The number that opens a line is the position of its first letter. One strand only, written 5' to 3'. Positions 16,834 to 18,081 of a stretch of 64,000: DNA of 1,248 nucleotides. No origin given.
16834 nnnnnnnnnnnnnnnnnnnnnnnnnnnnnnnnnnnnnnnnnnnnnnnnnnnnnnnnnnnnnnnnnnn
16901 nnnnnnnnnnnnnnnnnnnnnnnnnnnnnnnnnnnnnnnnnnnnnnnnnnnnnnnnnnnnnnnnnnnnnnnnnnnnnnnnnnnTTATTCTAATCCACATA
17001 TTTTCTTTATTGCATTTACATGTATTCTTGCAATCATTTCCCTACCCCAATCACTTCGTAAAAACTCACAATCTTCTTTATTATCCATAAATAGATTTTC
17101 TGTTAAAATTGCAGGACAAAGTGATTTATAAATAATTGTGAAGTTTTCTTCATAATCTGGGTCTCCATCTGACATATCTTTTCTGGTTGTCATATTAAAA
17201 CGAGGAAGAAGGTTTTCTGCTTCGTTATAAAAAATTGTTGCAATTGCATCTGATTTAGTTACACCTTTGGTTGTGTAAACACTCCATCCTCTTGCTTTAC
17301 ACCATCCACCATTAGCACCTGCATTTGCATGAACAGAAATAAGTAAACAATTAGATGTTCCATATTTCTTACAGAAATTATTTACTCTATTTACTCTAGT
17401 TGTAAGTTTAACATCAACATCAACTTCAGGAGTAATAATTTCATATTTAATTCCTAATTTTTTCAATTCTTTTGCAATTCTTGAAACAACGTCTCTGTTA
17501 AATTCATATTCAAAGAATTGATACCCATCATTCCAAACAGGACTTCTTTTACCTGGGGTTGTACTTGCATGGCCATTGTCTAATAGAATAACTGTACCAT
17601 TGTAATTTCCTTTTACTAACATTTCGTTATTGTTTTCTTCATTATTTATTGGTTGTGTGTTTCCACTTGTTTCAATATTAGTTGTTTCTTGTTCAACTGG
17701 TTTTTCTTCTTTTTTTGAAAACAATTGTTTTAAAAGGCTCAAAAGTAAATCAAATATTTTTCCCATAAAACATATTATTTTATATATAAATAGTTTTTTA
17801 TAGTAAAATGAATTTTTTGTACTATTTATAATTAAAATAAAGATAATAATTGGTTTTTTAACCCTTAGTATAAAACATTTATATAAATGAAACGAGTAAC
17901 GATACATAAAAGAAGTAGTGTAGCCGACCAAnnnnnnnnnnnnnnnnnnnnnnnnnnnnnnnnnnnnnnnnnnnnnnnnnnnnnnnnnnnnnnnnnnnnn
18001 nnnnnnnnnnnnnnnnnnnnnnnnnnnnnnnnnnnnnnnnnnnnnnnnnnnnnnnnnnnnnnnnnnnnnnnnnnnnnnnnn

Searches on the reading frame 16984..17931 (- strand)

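Call 15: search_protein_families(library=pfam, proteins=[window:16984-17931:-], max_evalue=0.001)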
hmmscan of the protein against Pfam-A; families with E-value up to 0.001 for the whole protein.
window:16984-17931:- (315 aa): 1 family
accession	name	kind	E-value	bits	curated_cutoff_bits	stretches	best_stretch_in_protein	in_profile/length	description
PF01520.23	Amidase_3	-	2e-22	80.5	27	1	115-309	1-173/174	N-acetylmuramoyl-L-alanine amidase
